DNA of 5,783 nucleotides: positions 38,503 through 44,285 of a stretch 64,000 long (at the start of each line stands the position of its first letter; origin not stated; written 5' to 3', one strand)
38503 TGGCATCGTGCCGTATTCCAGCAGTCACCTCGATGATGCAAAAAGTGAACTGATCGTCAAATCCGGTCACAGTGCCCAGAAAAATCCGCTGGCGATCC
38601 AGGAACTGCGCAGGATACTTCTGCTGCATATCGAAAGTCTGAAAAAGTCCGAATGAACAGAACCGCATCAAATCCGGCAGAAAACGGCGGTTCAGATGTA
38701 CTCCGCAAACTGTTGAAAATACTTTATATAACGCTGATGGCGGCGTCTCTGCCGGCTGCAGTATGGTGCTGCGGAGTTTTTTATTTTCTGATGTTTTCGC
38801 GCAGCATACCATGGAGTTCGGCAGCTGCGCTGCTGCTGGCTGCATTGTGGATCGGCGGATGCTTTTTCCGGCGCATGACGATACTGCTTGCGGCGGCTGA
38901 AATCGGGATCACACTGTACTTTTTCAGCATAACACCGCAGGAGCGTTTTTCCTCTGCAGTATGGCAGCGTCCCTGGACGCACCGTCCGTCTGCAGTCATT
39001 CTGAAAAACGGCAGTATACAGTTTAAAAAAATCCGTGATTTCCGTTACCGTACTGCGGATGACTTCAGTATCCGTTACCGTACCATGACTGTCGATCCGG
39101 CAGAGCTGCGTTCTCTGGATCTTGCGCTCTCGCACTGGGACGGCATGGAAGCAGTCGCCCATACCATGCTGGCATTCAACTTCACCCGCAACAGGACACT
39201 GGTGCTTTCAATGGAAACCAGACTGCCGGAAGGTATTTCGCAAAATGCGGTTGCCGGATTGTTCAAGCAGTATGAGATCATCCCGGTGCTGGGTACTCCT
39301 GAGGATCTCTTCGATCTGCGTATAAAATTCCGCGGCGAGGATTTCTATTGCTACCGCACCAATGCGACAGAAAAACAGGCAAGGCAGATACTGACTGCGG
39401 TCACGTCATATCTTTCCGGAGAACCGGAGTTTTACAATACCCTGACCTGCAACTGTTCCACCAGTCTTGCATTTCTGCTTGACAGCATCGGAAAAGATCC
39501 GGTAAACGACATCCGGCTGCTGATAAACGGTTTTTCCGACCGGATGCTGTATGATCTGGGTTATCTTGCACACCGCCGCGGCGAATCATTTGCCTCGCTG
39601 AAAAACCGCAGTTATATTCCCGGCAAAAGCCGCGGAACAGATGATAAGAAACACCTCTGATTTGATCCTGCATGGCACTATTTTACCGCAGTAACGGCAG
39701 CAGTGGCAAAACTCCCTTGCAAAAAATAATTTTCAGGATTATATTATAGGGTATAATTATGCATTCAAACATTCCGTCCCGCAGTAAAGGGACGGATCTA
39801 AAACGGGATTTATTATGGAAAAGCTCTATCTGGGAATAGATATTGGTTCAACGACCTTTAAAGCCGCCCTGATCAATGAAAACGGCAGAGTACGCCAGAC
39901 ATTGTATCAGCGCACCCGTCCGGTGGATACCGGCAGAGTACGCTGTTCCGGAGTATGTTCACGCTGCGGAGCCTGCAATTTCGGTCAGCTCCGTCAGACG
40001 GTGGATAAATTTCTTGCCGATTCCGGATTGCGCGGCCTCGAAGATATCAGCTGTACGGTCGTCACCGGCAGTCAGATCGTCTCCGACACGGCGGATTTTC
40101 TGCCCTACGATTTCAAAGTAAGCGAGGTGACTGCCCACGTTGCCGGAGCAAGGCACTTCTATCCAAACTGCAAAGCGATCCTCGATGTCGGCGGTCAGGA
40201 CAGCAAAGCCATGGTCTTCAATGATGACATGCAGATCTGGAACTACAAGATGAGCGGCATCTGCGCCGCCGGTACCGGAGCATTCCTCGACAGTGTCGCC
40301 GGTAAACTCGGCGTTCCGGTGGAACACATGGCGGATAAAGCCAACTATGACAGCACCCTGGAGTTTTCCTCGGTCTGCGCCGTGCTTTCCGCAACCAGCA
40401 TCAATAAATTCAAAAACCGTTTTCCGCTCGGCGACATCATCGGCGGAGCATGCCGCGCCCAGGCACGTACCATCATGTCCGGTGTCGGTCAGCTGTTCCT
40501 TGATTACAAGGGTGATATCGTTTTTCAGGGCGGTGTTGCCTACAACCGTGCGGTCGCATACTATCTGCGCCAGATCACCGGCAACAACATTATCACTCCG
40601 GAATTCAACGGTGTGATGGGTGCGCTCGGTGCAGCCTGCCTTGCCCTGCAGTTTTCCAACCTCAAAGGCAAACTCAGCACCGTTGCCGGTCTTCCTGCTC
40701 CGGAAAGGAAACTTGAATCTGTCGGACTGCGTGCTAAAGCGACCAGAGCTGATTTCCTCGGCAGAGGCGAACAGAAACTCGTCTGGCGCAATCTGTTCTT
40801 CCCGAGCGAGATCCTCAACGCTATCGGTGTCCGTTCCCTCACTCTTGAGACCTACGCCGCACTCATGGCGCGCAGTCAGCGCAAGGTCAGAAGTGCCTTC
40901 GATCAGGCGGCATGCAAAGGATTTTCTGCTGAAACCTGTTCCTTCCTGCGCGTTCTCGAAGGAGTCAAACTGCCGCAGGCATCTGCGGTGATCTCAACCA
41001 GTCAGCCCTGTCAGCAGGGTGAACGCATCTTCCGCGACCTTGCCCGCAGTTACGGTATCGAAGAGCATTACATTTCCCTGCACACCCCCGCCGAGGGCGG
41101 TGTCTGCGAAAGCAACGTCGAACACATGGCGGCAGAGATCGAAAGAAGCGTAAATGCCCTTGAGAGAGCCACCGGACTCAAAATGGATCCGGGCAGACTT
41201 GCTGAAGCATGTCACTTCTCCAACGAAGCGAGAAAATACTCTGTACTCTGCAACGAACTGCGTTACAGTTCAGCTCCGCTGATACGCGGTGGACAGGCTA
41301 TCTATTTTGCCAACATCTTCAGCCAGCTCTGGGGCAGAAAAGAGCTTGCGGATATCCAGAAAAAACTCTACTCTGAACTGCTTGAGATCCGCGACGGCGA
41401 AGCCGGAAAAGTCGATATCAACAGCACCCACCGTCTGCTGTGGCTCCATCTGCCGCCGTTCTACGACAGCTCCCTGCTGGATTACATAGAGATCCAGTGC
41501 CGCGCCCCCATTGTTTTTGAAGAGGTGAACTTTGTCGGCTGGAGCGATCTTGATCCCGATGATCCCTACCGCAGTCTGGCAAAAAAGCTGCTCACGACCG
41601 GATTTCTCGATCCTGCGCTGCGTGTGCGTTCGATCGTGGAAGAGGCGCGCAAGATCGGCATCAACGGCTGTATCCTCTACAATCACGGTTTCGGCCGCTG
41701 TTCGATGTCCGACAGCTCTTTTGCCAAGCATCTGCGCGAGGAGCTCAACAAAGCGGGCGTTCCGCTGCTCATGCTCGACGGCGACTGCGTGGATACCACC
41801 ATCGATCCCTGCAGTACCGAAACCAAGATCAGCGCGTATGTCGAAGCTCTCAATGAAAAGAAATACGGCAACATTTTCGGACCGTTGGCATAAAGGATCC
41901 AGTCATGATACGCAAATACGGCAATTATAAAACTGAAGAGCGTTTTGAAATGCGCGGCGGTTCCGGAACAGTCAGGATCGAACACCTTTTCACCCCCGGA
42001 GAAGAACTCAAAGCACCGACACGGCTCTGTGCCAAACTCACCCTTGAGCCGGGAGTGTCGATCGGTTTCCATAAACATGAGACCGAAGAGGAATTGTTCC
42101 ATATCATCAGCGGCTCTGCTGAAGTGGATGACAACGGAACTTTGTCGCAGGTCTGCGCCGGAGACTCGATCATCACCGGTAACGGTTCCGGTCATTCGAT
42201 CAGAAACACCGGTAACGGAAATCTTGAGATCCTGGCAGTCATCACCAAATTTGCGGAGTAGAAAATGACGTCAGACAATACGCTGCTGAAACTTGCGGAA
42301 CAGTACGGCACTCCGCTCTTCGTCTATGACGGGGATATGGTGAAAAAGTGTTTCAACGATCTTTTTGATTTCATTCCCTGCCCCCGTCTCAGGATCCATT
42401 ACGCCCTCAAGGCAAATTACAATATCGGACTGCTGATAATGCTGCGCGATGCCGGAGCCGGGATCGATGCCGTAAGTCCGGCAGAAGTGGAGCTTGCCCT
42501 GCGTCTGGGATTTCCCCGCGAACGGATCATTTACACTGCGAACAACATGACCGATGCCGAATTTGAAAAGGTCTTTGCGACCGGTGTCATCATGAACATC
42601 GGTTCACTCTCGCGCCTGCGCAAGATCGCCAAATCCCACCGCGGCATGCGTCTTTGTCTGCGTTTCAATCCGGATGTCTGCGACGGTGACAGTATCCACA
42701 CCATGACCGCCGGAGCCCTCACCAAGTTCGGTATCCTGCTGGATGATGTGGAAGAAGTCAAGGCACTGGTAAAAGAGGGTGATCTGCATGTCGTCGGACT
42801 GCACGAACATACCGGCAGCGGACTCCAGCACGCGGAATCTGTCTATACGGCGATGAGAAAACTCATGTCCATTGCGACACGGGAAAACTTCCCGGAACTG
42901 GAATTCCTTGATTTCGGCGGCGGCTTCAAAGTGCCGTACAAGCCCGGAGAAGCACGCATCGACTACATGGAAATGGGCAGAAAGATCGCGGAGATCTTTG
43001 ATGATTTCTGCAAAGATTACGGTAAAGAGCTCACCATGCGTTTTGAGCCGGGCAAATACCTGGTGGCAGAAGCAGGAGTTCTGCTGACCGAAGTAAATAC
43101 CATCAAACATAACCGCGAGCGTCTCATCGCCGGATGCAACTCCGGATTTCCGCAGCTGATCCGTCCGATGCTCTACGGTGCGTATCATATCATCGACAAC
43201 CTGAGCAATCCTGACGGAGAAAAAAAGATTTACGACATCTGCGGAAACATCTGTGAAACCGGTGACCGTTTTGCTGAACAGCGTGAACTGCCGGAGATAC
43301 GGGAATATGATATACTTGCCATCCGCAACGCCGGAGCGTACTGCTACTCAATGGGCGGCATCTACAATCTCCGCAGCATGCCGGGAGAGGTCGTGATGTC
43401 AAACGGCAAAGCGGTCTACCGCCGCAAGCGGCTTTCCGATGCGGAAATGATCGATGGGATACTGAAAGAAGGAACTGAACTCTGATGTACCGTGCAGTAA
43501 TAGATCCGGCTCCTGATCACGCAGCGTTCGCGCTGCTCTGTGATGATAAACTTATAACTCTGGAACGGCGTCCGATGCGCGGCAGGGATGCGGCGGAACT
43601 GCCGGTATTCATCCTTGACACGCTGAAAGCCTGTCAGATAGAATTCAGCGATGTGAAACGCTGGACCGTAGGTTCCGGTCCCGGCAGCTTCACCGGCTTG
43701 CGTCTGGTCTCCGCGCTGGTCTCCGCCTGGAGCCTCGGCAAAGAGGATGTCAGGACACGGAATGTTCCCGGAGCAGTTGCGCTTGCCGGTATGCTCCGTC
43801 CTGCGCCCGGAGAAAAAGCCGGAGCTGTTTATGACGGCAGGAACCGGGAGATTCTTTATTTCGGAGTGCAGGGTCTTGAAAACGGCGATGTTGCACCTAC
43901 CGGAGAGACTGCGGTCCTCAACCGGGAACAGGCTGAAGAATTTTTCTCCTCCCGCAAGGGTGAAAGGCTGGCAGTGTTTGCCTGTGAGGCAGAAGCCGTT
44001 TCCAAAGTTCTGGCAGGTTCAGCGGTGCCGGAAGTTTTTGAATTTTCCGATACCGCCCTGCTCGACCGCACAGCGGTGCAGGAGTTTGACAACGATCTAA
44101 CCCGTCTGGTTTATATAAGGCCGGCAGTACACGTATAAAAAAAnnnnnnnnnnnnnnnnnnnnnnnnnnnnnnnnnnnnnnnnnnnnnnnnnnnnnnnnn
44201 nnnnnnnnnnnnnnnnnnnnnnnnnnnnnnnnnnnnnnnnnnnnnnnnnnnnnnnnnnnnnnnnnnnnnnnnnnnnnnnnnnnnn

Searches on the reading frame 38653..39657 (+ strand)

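Call 80: search_protein_families(library=pfam, proteins=[window:38653-39657:+], max_evalue=0.00001)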
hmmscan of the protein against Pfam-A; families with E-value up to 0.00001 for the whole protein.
window:38653-39657:+ (335 aa): 1 family
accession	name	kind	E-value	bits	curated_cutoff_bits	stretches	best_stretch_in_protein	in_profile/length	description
PF13387.12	Lnb_N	-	1.2e-27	97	22.2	1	142-292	5-174/175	Lnb N-terminal periplasmic domain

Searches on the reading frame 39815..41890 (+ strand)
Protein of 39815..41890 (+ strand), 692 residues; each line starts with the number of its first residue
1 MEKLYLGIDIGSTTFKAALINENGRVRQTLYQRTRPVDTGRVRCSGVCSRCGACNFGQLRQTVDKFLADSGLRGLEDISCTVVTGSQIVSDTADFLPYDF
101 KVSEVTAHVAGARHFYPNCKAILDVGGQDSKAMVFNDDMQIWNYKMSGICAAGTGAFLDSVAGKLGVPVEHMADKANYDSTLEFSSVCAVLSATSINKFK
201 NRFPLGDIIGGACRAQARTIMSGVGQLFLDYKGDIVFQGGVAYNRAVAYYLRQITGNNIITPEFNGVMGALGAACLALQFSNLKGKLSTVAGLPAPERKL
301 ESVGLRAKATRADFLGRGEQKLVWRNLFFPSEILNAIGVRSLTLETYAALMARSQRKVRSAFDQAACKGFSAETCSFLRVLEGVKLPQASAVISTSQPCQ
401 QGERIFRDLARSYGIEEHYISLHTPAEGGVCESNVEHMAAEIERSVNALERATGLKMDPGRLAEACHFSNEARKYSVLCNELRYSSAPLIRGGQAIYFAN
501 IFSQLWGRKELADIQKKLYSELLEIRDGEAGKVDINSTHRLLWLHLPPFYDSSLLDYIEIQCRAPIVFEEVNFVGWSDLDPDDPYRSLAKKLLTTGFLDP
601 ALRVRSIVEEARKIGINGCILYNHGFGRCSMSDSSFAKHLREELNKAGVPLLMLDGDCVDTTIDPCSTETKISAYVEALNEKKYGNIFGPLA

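Call 80: search_protein_families(library=pfam, proteins=[window:39815-41890:+], max_evalue=0.00001)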
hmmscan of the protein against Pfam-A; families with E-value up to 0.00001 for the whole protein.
window:39815-41890:+ (692 aa): 2 families
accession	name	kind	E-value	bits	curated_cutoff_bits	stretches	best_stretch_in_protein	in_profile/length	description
PF06050.19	HGD-D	-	4.1e-42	145.4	28.4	1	327-679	2-342/342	2-hydroxyglutaryl-CoA dehydratase, D-component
PF01869.26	BcrAD_BadFG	-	2.6e-27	96.4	31.5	1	6-276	1-270/271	BadF/BadG/BcrA/BcrD ATPase family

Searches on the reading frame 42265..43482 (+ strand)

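Call 80: search_protein_families(library=pfam, proteins=[window:42265-43482:+], max_evalue=0.00001)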
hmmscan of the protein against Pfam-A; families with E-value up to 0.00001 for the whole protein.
window:42265-43482:+ (406 aa): 2 families
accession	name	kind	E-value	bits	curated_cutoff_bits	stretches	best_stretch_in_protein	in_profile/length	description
PF02784.22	Orn_Arg_deC_N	-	1.1e-44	153.1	23.4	1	40-268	16-247/247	Pyridoxal-dependent decarboxylase, pyridoxal binding domain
PF00278.28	Orn_DAP_Arg_deC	-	1.2e-21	77.2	23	1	20-357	3-95/95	Pyridoxal-dependent decarboxylase, C-terminal sheet domain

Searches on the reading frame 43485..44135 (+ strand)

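Call 80: search_protein_families(library=pfam, proteins=[window:43485-44135:+], max_evalue=0.00001)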
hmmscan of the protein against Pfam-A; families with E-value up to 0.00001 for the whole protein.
window:43485-44135:+ (217 aa): 1 family
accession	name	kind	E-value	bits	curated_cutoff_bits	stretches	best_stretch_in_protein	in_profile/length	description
PF00814.31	TsaD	-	2.9e-06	27.7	24.8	1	38-126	32-121/264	tRNA N6-adenosine threonylcarbamoyltransferase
